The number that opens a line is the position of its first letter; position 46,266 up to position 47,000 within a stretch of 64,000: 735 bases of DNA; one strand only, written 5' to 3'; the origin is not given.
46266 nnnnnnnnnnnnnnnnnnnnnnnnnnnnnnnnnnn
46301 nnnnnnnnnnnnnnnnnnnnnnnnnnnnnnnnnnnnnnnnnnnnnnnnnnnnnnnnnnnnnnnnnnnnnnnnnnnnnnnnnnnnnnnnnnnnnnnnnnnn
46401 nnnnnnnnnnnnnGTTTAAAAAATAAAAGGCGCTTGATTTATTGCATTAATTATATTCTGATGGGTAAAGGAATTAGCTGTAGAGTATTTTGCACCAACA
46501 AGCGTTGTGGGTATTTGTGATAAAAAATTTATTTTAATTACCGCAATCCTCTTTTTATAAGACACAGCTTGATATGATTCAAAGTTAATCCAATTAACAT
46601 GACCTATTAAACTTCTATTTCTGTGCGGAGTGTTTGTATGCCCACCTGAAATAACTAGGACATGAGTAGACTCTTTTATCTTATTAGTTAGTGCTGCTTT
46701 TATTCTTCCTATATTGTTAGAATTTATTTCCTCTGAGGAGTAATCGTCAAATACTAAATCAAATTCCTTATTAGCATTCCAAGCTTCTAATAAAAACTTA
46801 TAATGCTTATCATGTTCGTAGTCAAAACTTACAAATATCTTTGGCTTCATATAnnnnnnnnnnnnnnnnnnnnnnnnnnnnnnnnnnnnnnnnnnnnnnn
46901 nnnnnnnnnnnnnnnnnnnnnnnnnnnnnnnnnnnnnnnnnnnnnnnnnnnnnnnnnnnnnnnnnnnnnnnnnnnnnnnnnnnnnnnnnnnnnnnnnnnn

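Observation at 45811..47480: LexA-like repressor + ThsB-like TIR protein + 4-TM protein in a tightly coupled three-gene operon (candidate SOS-controlled TIR defence/abortive-infection module)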

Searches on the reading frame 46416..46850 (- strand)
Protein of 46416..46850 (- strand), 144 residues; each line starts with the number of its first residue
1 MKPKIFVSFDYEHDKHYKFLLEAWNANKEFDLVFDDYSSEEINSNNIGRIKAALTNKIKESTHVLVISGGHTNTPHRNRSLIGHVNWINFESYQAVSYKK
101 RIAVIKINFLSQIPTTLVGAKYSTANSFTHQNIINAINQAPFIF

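Call 3: search_protein_families(library=pfam, proteins=[window:46416-46850:-], max_evalue=1)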
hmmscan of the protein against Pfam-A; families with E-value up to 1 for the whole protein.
window:46416-46850:- (144 aa): 2 families
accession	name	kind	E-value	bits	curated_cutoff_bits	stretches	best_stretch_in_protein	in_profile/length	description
PF08937.16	ThsB_TIR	-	5.5e-09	36.8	21.2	1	6-108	1-96/100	Thoeris protein ThsB, TIR-like domain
PF18273.6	T3RM_EcoP15I_C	-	0.059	14.1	25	1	81-134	18-70/97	Type III R-M EcoP15I C-terminal domain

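Call 4: search_protein_families(library=padloc, proteins=[window:46416-46850:-], max_evalue=1)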
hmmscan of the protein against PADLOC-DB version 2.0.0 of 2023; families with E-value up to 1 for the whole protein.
window:46416-46850:- (144 aa): 6 families
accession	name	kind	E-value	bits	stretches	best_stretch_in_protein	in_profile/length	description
PDLC00429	ThsB1|ThsB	-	2.8e-10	38.5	1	2-138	4-137/167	TIR-like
PDLC04688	PDC-M50B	-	4.6e-07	28.2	1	1-112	1-105/162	-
PDLC00440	ThsB2|ThsB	-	1.4e-06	26.5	1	3-138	5-142/169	TIR-like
PDLC00431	ThsB1|ThsB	-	1.7e-06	26.5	1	1-113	1-105/162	TIR-like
PDLC00433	ThsB1|ThsB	-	3.1e-05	22.1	1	1-115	1-104/164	TIR-like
PDLC00427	ThsB1|ThsB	-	0.00021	19.3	1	2-75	4-79/170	TIR-like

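Call 5: search_protein_families(library=ncbifam, proteins=[window:46416-46850:-], max_evalue=1)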
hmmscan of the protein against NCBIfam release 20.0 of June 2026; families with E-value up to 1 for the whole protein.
window:46416-46850:- (144 aa): 1 family
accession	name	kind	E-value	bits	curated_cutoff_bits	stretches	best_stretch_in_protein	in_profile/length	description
NF000008.1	trim_DfrA1_rpt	exception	0.048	13.4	420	1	35-91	95-151/187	trimethoprim-resistant repeat-containing dihydrofolate reductase DfrA1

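Call 10: search_protein_families(library=phrogs, proteins=[window:46416-46850:-], max_evalue=0.001)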
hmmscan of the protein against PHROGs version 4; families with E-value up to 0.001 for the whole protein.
window:46416-46850:- (144 aa): 1 family
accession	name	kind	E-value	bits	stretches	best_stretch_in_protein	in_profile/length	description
phrog_6988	-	unknown function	6e-26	92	1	2-139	3-134/135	-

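Call 12: find_homologous_proteins(query=window:46416-46850:-)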
Query window:46416-46850:- (144 aa): 711 proteins with E <= 0.001 among 884 candidates; the best 120 are listed.
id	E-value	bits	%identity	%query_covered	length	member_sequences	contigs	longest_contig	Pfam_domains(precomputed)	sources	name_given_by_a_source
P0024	5.3e-90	316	100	100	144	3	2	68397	PF08937.17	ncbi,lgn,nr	ncbi:MAG: TIR domain-containing protein [Candidatus Pacebacteria bacterium]|nr:TIR domain-containing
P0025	1.4e-70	254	78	100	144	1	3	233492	PF08937.17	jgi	jgi:hypothetical protein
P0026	6.0e-52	193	61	99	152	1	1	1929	PF08937.17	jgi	-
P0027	5.5e-51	190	61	99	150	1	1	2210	PF08937.17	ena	-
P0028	6.6e-50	187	61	99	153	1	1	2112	PF08937.17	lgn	-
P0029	9.0e-50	186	60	99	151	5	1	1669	PF08937.17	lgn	-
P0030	9.5e-50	186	59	99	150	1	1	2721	PF08937.17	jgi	jgi:hypothetical protein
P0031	9.8e-50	186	60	99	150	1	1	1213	PF08937.17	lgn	-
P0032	2.3e-49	185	63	97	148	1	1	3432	PF08937.17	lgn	-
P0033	2.3e-49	185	58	99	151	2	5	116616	PF08937.17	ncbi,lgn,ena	-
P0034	3.8e-49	184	61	99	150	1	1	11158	PF08937.17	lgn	-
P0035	4.4e-49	184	58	99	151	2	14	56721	PF08937.17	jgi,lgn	jgi:hypothetical protein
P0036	4.8e-49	184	61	99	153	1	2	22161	PF08937.17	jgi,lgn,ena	jgi:hypothetical protein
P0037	9.2e-49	183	61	99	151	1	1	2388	PF08937.17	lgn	-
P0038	1.3e-48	182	61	97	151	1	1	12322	PF08937.17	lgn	-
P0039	1.7e-48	182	63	99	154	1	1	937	PF08937.17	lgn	-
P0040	3.0e-48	181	61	99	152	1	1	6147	PF08937.17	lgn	-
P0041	3.3e-48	181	59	98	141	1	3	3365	PF08937.17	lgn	-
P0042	3.5e-48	181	59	99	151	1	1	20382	PF08937.17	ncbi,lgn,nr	ncbi:MAG: TIR domain-containing protein [Candidatus Taylorbacteria bacterium]|nr:TIR domain-containi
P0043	5.2e-48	180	60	97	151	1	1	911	PF08937.17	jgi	jgi:hypothetical protein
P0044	5.6e-48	180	56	99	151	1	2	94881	PF08937.17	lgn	-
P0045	6.9e-48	180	56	99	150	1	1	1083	PF08937.17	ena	-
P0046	2.0e-47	179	58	99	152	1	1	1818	PF08937.17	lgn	-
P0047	2.3e-47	178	60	99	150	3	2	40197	PF08937.17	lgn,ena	-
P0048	5.9e-47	177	60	97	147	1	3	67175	PF08937.17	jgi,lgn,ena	-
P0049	8.3e-47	177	57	99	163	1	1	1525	PF08937.17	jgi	-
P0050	9.8e-47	176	60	99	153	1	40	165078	PF08937.17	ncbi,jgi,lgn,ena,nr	ncbi:hypothetical protein GW764_01030 [Candidatus Parcubacteria bacterium]|nr:hypothetical protein [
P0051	1.6e-46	176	56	99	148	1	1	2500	PF08937.17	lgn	-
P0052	3.8e-46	174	58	99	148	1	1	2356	PF08937.17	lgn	-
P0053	3.9e-46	174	57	99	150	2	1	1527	PF08937.17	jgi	-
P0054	5.3e-46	174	57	99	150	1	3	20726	PF08937.17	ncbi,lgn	-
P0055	5.4e-46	174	58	99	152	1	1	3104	PF08937.17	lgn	-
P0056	1.6e-45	172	58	99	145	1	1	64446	PF08937.17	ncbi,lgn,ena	-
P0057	2.3e-45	172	59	96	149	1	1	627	PF08937.17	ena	-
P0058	2.9e-45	172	56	99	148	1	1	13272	PF08937.17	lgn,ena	-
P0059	4.5e-45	171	55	97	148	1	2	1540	PF08937.17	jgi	jgi:hypothetical protein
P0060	9.9e-45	170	54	97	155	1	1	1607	PF08937.17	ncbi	-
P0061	1.3e-44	170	56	95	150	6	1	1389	PF08937.17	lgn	-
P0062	1.5e-44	169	57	99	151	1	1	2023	PF08937.17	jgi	jgi:hypothetical protein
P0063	1.8e-44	169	55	98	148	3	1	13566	PF08937.17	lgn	-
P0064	2.7e-44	168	59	96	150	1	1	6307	PF08937.17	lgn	-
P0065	2.8e-44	168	58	99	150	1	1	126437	PF08937.17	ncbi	-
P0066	4.3e-44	168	56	99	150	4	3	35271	PF08937.17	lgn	-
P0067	7.1e-44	167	56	100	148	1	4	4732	PF08937.17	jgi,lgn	jgi:hypothetical protein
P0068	7.4e-44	167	56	99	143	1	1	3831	PF08937.17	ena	-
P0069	1.2e-43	166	58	96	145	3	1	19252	PF08937.17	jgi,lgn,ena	-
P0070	2.0e-43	166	56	99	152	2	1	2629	PF08937.17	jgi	jgi:hypothetical protein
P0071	2.3e-43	165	58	99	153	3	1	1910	PF08937.17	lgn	-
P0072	3.0e-43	165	57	99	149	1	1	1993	PF08937.17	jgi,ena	-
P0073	3.2e-43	165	56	99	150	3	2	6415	PF08937.17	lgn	-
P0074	4.4e-43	165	54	97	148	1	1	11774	PF08937.17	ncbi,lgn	-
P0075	4.9e-43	164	53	100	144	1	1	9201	PF08937.17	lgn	-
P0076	5.3e-43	164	55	97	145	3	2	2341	PF08937.17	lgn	-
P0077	6.1e-43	164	56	99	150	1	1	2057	PF08937.17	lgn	-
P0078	7.4e-43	164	56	99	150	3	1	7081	PF08937.17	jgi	jgi:hypothetical protein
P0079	7.7e-43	164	54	97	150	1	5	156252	PF08937.17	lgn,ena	-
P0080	8.2e-43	164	55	97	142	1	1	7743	PF08937.17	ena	-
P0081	8.2e-43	164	59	97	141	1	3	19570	PF08937.17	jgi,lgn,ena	-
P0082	8.7e-43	164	54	96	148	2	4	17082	PF08937.17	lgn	-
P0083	1.3e-42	163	55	97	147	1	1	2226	PF08937.17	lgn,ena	-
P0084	1.6e-42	163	54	97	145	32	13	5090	PF08937.17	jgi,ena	-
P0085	1.8e-42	163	57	96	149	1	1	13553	PF08937.17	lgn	-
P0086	2.0e-42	162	56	96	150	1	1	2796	PF08937.17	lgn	-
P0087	2.1e-42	162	54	96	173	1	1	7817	PF08937.17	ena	-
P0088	2.3e-42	162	56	99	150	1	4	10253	PF08937.17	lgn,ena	-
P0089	3.7e-42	162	53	100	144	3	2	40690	PF08937.17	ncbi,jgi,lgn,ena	jgi:hypothetical protein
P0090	5.1e-42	161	56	99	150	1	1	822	PF08937.17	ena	-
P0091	5.7e-42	161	54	96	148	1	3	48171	PF08937.17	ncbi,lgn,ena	-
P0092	8.0e-42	160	54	95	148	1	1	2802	PF08937.17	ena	-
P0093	1.1e-41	160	54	97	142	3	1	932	PF08937.17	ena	-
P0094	1.3e-41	160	55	97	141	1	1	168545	PF08937.17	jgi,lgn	jgi:hypothetical protein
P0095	1.3e-41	160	53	96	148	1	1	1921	PF08937.17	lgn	-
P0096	1.5e-41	160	51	98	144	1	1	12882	PF08937.17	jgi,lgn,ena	-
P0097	1.6e-41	159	51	97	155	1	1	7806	PF08937.17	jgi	jgi:MTH538 TIR-like domain (DUF1863)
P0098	1.7e-41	159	56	99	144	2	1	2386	PF08937.17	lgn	-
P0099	1.9e-41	159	55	97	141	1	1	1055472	PF08937.17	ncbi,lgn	-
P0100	2.1e-41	159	53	97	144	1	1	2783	PF08937.17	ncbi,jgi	-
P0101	2.5e-41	159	51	98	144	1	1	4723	PF08937.17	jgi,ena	-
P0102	2.6e-41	159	54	97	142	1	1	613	PF08937.17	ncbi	-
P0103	3.0e-41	159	55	99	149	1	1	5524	PF08937.17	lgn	-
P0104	3.2e-41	158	54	99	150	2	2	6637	PF08937.17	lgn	-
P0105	3.5e-41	158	54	95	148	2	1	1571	PF08937.17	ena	-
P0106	3.7e-41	158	54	97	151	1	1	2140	PF08937.17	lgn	-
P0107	3.8e-41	158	55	97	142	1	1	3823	PF08937.17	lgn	-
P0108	3.9e-41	158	53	97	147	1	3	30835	PF08937.17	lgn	-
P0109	3.9e-41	158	52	97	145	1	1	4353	PF08937.17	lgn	-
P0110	4.0e-41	158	55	97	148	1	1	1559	PF08937.17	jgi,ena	-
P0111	5.4e-41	158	51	96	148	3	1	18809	PF08937.17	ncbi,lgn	-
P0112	5.4e-41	158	51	97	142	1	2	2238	PF08937.17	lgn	-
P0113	5.5e-41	158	56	97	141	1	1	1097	PF08937.17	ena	-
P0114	5.7e-41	158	56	94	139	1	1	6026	PF08937.17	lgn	-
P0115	7.7e-41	157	54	97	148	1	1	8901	PF08937.17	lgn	-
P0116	8.6e-41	157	54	96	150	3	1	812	PF08937.17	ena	-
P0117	1.1e-40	157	53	97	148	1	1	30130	PF08937.17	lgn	-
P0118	1.2e-40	157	52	96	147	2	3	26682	PF08937.17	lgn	-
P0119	2.1e-40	156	53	97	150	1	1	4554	PF08937.17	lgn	-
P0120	2.1e-40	156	55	97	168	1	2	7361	PF08937.17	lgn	-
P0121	2.4e-40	156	51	97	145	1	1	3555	PF08937.17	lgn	-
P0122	2.4e-40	156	53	99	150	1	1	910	PF08937.17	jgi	jgi:hypothetical protein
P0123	2.6e-40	156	53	97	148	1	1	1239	PF08937.17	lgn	-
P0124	3.4e-40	155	51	97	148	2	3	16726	PF08937.17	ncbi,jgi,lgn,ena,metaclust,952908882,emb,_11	jgi:hypothetical protein|metaclust:\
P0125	3.5e-40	155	51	97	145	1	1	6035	PF08937.17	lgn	-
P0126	3.6e-40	155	51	99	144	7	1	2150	PF08937.17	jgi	-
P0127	4.1e-40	155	57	97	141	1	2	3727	PF08937.17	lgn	-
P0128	5.3e-40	155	51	97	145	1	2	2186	PF08937.17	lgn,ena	-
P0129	5.4e-40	155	55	97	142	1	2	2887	PF08937.17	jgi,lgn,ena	-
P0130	5.8e-40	154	53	97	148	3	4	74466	PF08937.17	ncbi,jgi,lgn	jgi:hypothetical protein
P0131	6.2e-40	154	53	97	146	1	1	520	PF08937.17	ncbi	-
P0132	6.8e-40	154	51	97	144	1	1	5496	PF08937.17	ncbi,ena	-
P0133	6.8e-40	154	52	95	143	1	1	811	PF08937.17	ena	-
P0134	9.4e-40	154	52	97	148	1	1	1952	PF08937.17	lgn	-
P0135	1.0e-39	154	55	97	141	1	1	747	PF08937.17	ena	-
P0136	1.2e-39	153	51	97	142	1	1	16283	PF08937.17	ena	-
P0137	1.3e-39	153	51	96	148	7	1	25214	PF08937.17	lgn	-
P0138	1.3e-39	153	54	97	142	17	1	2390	PF08937.17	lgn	-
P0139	1.3e-39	153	52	96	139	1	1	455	PF08937.17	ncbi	-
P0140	1.3e-39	153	53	97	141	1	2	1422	PF08937.17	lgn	-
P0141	1.3e-39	153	49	97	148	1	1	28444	PF08937.17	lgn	-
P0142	1.5e-39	153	55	97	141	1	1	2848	PF08937.17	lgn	-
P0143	1.5e-39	153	53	97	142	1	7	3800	PF08937.17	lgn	-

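Call 64: search_dna_similar(query=window:46416-46850:-, collection=phages, mode=protein, max_evalue=0.00001, max_rows=20)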
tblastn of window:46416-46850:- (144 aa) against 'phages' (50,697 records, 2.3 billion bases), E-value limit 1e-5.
Records with a match: 22; places in all: 22; records where one place covers at least 80% of the query: 22.
Best place of each record, by identity: <60% 22.
By first word of the organism name: Staphylococcus 22.
By host as written in the record: Staphylococcus sp. 7; Staphylococcus pseudintermedius E140 5; Staphylococcus pseudintermedius 4; - 3; Staphylococcus pseudintermedius strain E045 2; Staphylococcus aureus 1.
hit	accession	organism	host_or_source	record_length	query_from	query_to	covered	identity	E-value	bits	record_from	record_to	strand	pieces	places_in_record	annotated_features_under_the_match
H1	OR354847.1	Staphylococcus phage S-CoN_Ph24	Staphylococcus sp.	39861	1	137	95%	36.6%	2e-9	60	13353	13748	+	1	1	hypothetical protein (x2)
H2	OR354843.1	Staphylococcus phage S-CoN_Ph20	Staphylococcus sp.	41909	1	137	95%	36.6%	2e-9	60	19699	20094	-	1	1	hypothetical protein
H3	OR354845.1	Staphylococcus phage S-CoN_Ph22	Staphylococcus sp.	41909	1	137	95%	36.6%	2e-9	60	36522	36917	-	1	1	hypothetical protein (x2)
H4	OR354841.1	Staphylococcus phage S-CoN_Ph18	Staphylococcus sp.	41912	1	137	95%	36.6%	2e-9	60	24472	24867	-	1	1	hypothetical protein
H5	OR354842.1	Staphylococcus phage S-CoN_Ph19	Staphylococcus sp.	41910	1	137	95%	36.6%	2e-9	60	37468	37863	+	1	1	hypothetical protein (x2)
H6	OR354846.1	Staphylococcus phage S-CoN_Ph23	Staphylococcus sp.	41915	1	137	95%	36.6%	2e-9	60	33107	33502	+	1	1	hypothetical protein (x2)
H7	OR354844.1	Staphylococcus phage S-CoN_Ph21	Staphylococcus sp.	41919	1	137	95%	36.6%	2e-9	60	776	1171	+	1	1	hypothetical protein (x2)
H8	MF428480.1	Staphylococcus phage SN10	Staphylococcus pseudintermedius E140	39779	1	137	95%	32.4%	9e-7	52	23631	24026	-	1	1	hypothetical protein (x2)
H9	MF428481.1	Staphylococcus phage SN8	Staphylococcus pseudintermedius E140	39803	1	137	95%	32.4%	9e-7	52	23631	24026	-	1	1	hypothetical protein (x2)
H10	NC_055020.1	Staphylococcus phage SN8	Staphylococcus pseudintermedius E140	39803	1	137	95%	32.4%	9e-7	52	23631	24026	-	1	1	TIR domain-containing protein | DUF4231 domain-containing protein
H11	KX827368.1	Staphylococcus phage SpT5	Staphylococcus pseudintermedius strain ...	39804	1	137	95%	32.4%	9e-7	52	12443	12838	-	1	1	hypothetical protein (x2)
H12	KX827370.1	Staphylococcus phage SpT252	Staphylococcus pseudintermedius strain ...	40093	1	137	95%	32.4%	9e-7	52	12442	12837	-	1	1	hypothetical protein (x2)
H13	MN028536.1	Staphylococcus phage vB_SpsM_WIS42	Staphylococcus pseudintermedius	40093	1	137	95%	32.4%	9e-7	52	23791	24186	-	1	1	TIR domain-containing protein | DUF4231 domain-containing protein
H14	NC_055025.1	Staphylococcus phage vB_SpsM_WIS42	Staphylococcus pseudintermedius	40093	1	137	95%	32.4%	9e-7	52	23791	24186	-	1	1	TIR domain-containing protein | DUF4231 domain-containing protein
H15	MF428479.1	Staphylococcus phage SN11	Staphylococcus pseudintermedius E140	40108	1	137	95%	32.4%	9e-7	52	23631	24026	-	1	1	hypothetical protein (x2)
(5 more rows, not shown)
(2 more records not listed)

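Call 65: get_annotated_region(hit=H10, flank=4000)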
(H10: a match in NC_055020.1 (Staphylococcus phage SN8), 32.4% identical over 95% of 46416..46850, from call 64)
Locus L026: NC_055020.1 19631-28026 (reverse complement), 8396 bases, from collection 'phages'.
description: Staphylococcus phage SN8, complete genome.
organism: Staphylococcus phage SN8 (NCBI taxid 2024213)
taxonomy: Viruses; Duplodnaviria; Heunggongvirae; Uroviricota; Caudoviricetes; Coventryvirus; Coventryvirus SN8
host: Staphylococcus pseudintermedius E140; source: -; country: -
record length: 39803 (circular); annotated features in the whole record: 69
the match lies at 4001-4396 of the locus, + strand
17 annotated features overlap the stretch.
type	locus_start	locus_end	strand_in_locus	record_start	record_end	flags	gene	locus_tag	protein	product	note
CDS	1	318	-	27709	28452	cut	-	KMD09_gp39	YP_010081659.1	anti-repressor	-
CDS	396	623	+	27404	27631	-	-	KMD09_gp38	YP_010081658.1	hypothetical protein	-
CDS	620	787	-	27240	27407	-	-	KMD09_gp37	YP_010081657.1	hypothetical protein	-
CDS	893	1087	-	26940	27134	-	-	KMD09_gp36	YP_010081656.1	hypothetical protein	-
CDS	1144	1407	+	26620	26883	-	-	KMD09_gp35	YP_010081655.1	CRISPR-associated endonuclease Cas2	-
CDS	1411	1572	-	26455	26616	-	-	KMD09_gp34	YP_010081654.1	hypothetical protein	-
CDS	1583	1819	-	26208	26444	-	-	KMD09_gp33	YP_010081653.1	helix-turn-helix domain-containing protein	-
CDS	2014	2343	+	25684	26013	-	-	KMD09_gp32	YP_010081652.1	transcriptional regulator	-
CDS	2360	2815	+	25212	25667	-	-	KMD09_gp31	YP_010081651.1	metallo-protease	-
CDS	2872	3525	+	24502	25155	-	-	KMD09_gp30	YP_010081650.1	hypothetical protein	-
CDS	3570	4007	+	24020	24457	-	-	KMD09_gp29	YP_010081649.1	DUF4231 domain-containing protein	-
CDS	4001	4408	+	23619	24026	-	-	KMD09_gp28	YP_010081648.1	TIR domain-containing protein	-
CDS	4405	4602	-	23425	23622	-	-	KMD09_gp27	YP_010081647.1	hypothetical protein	-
CDS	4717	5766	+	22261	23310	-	-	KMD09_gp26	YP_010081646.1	site-specific integrase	-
CDS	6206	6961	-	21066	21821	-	-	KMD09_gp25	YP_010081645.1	endolysin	-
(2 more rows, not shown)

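Call 66: predict_structure(alignment_id=A4)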
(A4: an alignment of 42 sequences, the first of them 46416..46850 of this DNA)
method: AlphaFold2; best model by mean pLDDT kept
length: 144 residues; sequences in the alignment: 42
mean_pLDDT: 85.9   pTM: 0.82
mean pLDDT of the five models: 85.9, 84.4, 83.0, 81.8, 79.1
residues with pLDDT >= 90: 72; 70-90: 55; 50-70: 17; < 50: 0
segments of 3 or more residues with pLDDT < 50: none
pLDDT, mean of each block of 10 residues (from residue 1): 85 80 68 62 82 90 92 91 93 95 92 93 91 90 80
secondary structure, 60 per line:
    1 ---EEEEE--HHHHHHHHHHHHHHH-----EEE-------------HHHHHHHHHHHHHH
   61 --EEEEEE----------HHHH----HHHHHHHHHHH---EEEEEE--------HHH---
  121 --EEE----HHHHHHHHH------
elements in order: E4-8 H11-25 E31-33 H47-60 E63-68 H79-82 H87-97 E101-106 E123-125 H130-138

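Call 74: fold_search(model_id=the predicted structure, library=pdb)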
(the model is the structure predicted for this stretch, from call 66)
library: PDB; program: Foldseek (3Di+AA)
matches with E <= 10: 1653; with E <= 0.001: 39
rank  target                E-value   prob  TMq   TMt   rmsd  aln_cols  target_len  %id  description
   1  8fz9_B                6.5e-06  1.00  0.65  0.71   3.8       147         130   16  Crystal Structure of Bacillus cereus TIR protein (released 2024-06-19)
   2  8fz9_A                1.1e-05  1.00  0.67  0.70   3.8       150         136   17  Crystal Structure of Bacillus cereus TIR protein (released 2024-06-19)
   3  8p2m_B                1.3e-05  1.00  0.61  0.16   4.7       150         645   13  C. elegans TIR-1 protein. (released 2023-09-06)
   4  9ugj_B                1.8e-05  1.00  0.60  0.62   5.9       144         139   14  Structure of SARM1 bound to SIR3-ADPR (released 2026-02-18)
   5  9ugj_F                3.4e-05  1.00  0.65  0.68   4.8       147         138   15  Structure of SARM1 bound to SIR3-ADPR (released 2026-02-18)
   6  7djt_A                4.1e-05  1.00  0.62  0.17   4.6       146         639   15  Human SARM1 inhibitory state bounded with inhibitor dHNN (released 2021-05-19)
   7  9b7d_C                4.4e-05  1.00  0.52  0.40   6.3       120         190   18  Structure of ThsB-Tad3 complex (released 2025-01-22)
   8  7qg0_A                4.7e-05  1.00  0.63  0.17   5.2       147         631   15  Inhibitor-induced hSARM1 duplex (released 2022-12-21)
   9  8v6t_A                5.4e-05  1.00  0.68  0.58   3.7       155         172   22  Crystal structure of EcThsB2 (released 2024-06-12)
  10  9b7d_A                5.4e-05  1.00  0.48  0.37   6.8       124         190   16  Structure of ThsB-Tad3 complex (released 2025-01-22)
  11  6o0u_A                9.1e-05  1.00  0.60  0.61   5.4       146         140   15  Crystal structure of the TIR domain H685A mutant from human SARM1 (released 2019-09-04)
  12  8v6t_B                9.8e-05  1.00  0.66  0.59   3.8       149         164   21  Crystal structure of EcThsB2 (released 2024-06-12)
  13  9ia6_A                9.8e-05  1.00  0.54  0.60   5.8       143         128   11  Crystal structure of DNPH1 bound by compound 3. (released 2025-11-12)
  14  9ia6_B                1.2e-04  1.00  0.59  0.63   4.6       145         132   10  Crystal structure of DNPH1 bound by compound 3. (released 2025-11-12)
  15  8wcf                  1.3e-04  1.00  0.57  0.52   5.8       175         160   15  Crystal structure of EcThsB (released 2024-09-18)
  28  8v6t_C                4.8e-04  1.00  0.64  0.60   4.4       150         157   21  Crystal structure of EcThsB2 (released 2024-06-12)
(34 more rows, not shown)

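Call 76: search_protein_families(library=pfam, proteins=[L026:3570-4007:+], max_evalue=0.01)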
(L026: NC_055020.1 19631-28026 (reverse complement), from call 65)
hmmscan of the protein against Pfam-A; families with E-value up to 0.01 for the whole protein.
L026:3570-4007:+ (145 aa): 3 families
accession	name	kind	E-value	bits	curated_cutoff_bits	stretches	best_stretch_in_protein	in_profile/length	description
PF14015.11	DUF4231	-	1.6e-23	83.5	24.7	1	11-112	1-100/103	Protein of unknown function (DUF4231)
PF18181.6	SLATT_1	-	3.8e-11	43.5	26.3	1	4-132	1-122/122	SMODS and SLOG-associating 2TM effector domain 1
PF18184.6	SLATT_3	-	0.0094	16.6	26.3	0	17-133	8-129/155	SMODS and SLOG-associating 2TM effector domain 3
